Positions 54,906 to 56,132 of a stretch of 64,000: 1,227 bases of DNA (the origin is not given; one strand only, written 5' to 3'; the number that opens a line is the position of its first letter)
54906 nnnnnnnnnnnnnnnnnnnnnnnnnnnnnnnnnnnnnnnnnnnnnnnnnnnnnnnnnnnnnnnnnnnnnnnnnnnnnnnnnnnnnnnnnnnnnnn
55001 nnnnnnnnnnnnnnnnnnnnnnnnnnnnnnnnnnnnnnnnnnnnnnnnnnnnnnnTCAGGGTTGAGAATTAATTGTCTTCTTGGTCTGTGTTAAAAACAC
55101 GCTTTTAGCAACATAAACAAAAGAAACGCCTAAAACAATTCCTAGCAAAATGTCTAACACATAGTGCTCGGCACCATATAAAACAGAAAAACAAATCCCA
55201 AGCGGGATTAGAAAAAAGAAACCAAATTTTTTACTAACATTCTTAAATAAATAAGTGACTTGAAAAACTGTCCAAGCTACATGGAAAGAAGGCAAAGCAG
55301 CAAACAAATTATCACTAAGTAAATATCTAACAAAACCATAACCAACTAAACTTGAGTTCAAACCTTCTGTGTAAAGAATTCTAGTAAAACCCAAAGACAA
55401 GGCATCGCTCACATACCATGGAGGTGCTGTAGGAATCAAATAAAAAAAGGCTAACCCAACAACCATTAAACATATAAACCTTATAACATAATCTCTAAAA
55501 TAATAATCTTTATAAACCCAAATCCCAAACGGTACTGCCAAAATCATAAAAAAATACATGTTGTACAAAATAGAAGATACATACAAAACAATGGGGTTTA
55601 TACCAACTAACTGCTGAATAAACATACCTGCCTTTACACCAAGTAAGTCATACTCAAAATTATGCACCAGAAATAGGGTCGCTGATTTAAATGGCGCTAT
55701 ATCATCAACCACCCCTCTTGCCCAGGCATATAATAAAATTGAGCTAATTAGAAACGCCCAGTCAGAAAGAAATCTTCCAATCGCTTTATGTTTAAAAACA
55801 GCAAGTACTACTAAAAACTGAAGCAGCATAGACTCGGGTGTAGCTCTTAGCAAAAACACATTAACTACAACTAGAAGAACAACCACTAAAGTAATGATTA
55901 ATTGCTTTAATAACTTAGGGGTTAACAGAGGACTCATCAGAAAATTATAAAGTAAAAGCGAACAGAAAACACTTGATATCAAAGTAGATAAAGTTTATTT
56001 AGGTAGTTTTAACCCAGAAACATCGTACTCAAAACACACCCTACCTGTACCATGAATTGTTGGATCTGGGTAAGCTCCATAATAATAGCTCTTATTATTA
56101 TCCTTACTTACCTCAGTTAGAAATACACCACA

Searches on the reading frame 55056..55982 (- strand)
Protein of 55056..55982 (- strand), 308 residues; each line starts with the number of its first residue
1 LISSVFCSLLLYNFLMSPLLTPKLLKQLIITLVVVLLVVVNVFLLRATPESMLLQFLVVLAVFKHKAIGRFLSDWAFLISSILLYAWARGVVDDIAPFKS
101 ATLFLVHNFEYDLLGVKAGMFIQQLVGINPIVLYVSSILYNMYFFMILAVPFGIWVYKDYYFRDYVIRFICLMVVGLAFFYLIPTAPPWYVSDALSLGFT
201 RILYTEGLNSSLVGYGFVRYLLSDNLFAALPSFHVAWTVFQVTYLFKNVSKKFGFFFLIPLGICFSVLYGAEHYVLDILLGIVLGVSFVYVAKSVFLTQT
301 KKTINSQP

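Call 77: search_protein_families(library=pfam, proteins=[window:55056-55982:-], max_evalue=0.0001)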
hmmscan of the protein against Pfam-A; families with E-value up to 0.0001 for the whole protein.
window:55056-55982:- (308 aa): 1 family
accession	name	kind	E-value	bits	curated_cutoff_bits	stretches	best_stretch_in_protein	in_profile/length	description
PF14378.12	PAP2_3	-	2.7e-23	83.2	27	1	114-287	10-186/190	PAP2 superfamily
